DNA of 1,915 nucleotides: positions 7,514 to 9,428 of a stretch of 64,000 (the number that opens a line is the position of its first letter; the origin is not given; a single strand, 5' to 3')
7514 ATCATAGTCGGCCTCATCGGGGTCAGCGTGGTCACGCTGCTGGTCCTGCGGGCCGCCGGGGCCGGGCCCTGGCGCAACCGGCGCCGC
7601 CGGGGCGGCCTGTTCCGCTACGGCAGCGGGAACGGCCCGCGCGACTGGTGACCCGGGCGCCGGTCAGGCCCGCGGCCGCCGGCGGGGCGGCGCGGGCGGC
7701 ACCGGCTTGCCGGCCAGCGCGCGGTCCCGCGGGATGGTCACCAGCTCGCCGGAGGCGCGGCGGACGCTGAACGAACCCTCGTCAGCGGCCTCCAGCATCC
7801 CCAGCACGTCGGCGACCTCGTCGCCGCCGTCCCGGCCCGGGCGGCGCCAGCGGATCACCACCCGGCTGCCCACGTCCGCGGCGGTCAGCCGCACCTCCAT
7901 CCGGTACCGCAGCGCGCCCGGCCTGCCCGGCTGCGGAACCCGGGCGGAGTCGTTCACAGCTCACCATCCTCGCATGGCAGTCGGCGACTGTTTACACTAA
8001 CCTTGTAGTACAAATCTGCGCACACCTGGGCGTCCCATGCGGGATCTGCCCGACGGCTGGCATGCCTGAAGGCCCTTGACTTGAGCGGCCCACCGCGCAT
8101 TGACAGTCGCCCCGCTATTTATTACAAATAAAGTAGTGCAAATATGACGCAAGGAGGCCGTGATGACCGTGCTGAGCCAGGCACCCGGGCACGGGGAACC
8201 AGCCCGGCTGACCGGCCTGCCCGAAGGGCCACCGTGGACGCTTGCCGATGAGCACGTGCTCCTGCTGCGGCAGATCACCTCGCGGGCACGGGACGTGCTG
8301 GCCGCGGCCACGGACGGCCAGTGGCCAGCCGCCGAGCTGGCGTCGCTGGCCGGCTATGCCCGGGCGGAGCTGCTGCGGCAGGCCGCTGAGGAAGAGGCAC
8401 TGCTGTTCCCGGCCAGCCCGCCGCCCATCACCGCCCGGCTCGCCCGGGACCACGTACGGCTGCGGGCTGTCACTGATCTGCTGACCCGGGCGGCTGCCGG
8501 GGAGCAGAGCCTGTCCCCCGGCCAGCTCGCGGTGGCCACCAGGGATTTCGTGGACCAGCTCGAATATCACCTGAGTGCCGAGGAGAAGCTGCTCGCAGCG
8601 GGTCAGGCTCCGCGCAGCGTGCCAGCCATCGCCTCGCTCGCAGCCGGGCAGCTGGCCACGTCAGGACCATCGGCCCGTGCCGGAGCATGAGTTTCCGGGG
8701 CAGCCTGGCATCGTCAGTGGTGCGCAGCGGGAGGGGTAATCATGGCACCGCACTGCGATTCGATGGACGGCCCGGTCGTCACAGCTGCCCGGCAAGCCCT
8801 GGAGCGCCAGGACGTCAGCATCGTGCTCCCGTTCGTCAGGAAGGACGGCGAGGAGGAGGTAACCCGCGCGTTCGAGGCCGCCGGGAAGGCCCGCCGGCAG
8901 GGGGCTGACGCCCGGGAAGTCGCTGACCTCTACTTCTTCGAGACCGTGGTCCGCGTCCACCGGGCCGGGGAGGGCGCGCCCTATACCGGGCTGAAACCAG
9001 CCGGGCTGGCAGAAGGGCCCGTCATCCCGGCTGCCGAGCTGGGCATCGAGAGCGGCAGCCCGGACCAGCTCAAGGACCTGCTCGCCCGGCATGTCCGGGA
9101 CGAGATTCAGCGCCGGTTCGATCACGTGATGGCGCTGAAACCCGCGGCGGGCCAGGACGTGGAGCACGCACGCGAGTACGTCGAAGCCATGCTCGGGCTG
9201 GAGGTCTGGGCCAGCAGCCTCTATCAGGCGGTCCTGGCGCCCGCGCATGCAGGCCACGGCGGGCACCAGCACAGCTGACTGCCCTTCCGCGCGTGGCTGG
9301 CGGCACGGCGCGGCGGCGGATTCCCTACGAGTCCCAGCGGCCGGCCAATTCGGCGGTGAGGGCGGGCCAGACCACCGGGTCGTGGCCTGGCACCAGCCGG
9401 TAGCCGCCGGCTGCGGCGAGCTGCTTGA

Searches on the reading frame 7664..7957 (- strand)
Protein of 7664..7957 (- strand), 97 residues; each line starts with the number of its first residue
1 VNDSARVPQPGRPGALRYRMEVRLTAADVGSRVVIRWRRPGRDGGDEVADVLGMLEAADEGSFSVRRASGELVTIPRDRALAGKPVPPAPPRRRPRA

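Call 55: search_protein_families(library=pfam, proteins=[window:7664-7957:-], max_evalue=1)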
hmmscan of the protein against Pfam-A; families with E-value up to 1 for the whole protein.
window:7664-7957:- (97 aa): 2 families
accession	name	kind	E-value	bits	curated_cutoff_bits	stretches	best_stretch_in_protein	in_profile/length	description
PF24551.1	SH3_Rv0428c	-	8.9e-12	45.3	27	1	28-84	2-55/55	Probable histone acetyltransferase Rv0428c SH3 domain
PF10016.14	DUF2259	-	0.028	14.8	25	1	4-46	138-180/189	Predicted secreted protein (DUF2259)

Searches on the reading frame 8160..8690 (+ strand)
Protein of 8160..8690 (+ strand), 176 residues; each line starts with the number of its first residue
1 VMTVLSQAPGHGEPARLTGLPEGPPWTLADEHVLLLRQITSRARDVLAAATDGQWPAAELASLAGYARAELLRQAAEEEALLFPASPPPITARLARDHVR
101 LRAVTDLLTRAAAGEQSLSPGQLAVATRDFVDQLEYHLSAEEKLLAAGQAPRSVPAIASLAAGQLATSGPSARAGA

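Call 10: search_protein_families(library=pfam, proteins=[window:8160-8690:+], max_evalue=0.001)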
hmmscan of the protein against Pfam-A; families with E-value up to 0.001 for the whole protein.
window:8160-8690:+ (176 aa): 1 family
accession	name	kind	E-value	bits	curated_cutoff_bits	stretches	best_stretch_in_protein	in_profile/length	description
PF01814.28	Hemerythrin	-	4.1e-16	60.1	25.3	2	27-145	5-123/127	Hemerythrin HHE cation binding domain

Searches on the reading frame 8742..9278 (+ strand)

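Call 10: search_protein_families(library=pfam, proteins=[window:8742-9278:+], max_evalue=0.001)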
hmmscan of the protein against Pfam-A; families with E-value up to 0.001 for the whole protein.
window:8742-9278:+ (178 aa): 1 family
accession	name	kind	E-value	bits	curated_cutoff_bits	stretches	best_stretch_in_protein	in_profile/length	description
PF20046.4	DUF6448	-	3.8e-54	183.1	27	1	9-152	1-143/147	Family of unknown function (DUF6448)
